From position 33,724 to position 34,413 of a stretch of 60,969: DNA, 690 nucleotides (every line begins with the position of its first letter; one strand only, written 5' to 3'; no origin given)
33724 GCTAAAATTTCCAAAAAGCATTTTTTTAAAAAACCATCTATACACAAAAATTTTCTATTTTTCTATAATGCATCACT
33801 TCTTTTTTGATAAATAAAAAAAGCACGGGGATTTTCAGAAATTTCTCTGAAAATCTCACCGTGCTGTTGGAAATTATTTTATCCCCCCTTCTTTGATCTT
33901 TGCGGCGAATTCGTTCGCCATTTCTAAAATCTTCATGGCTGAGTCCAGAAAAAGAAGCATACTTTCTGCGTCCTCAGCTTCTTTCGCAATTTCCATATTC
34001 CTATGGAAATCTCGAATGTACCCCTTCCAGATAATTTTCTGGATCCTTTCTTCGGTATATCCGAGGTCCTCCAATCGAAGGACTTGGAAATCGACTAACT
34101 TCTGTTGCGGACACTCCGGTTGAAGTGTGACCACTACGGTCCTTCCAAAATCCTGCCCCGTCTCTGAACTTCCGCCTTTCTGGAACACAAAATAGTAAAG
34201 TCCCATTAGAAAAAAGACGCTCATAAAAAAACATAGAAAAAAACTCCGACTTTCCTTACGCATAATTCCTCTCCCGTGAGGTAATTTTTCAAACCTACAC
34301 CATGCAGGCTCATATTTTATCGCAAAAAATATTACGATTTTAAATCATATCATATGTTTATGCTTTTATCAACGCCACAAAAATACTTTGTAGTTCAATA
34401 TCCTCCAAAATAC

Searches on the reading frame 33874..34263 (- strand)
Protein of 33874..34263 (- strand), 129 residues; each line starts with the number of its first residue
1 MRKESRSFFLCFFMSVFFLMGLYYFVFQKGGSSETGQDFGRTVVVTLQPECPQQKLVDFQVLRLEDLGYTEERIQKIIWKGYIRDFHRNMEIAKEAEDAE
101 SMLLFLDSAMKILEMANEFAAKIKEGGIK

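Call 12: search_protein_families(library=pfam, proteins=[window:33874-34263:-], max_evalue=0.01)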
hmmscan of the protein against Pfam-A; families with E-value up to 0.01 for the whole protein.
window:33874-34263:- (129 aa): 0 families

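Call 30: find_homologous_proteins(query=window:33874-34263:-, max_evalue=0.01)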
Query window:33874-34263:- (129 aa): 1 proteins with E <= 0.01 among 13 candidates.
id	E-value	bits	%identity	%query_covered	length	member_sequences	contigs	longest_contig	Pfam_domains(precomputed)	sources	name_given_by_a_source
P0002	1.2e-69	250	100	90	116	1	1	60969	-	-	-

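Call 49: predict_structure(protein=window:33874-34263:-)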
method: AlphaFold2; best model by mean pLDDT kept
length: 129 residues; sequences in the alignment: 1
mean_pLDDT: 68.2   pTM: 0.45
mean pLDDT of the five models: 68.2, 66.7, 65.1, 52.8, 44.5
residues with pLDDT >= 90: 7; 70-90: 73; 50-70: 15; < 50: 34
segments of 3 or more residues with pLDDT < 50: 29-58
pLDDT, mean of each block of 10 residues (from residue 1): 61 79 63 37 34 44 73 79 87 88 88 84 68
secondary structure, 60 per line:
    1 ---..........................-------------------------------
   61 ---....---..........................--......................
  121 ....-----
elements in order: H4-29 H64-67 H71-96 H99-124

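Call 86: fold_search(model_id=the predicted structure, library=pdb)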
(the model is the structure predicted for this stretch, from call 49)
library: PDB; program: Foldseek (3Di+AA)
matches with E <= 10: 281; with E <= 0.001: 0
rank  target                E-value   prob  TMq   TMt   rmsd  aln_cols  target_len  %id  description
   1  9oox_A                3.8e-01  0.77  0.40  0.54  11.5        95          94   19  Cryo-EM Structure of the Escherichia phage HK446 Rip1 in complex with the Enterobacteria phage T6 small terminase (released 2026-02-04)
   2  1rrj_A                4.9e-01  0.98  0.34  0.08   0.9        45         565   16  Structural Mechanisms of Camptothecin Resistance by Mutations in Human Topoisomerase I (released 2004-07-06)
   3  3txs_B                7.4e-01  0.66  0.41  0.57  11.8        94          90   14  Crystal Structure of phage 44RR small terminase gp16 (released 2011-12-28)
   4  7qsm_A                7.4e-01  0.28  0.30  0.35  20.3       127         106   12  Bovine complex I in lipid nanodisc, Deactive-ligand (composite) (released 2022-05-25)
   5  3j7o_i                7.9e-01  0.10  0.19  0.21  16.9       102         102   16  Structure of the mammalian 60S ribosomal subunit (released 2014-09-03)
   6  2k48_MODEL_1_A        9.0e-01  0.41  0.38  0.45  30.3        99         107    7  NMR Structure of the N-terminal Coiled Coil Domain of the Andes Hantavirus Nucleocapsid Protein (released 2008-08-05)
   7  9oox_E                9.6e-01  0.84  0.40  0.57   3.8        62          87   19  Cryo-EM Structure of the Escherichia phage HK446 Rip1 in complex with the Enterobacteria phage T6 small terminase (released 2026-02-04)
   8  3txq_A                9.6e-01  0.63  0.41  0.59  12.8        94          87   14  Crystal Structure of phage 44RR small terminase gp16 (released 2011-12-28)
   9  1k4t_A                1.2e+00  0.91  0.34  0.08   1.0        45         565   16  HUMAN DNA TOPOISOMERASE I (70 KDA) IN COMPLEX WITH THE POISON TOPOTECAN AND COVALENT COMPLEX WITH A 22 BASE PAIR DNA D (released 2002-12-04)
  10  1sc7_A                1.2e+00  0.87  0.33  0.08   1.3        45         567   16  Human DNA Topoisomerase I (70 Kda) In Complex With The Indenoisoquinoline MJ-II-38 and Covalent Complex With A 22 Base (released 2005-04-19)
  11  8glv_5V               1.2e+00  0.11  0.23  0.17  45.3       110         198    4  96-nm repeat unit of doublet microtubules from Chlamydomonas reinhardtii flagella (released 2023-05-31)
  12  1r49_A                1.3e+00  0.47  0.36  0.10  14.0        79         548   18  Human topoisomerase I (Topo70) double mutant K532R/Y723F (released 2003-12-16)
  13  4fi5                  1.4e+00  0.80  0.40  0.69   4.7        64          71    8  Crystal structure of the N-terminal domain of Hantaan virus strain 76-118 nucleoprotein (released 2012-06-20)
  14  2rbd_A                1.4e+00  0.47  0.37  0.32   4.0        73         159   15  CRYSTAL STRUCTURE OF A PUTATIVE SPORE COAT PROTEIN (BH2358) FROM BACILLUS HALODURANS C-125 AT 1.54 A RESOLUTION (released 2007-10-02)
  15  2ic6_A                1.5e+00  0.87  0.38  0.65   1.4        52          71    4  The Coiled-coil Domain (residues 1-75) Structure of the Sin Nombre Virus Nucleocapsid Protein (released 2007-02-27)
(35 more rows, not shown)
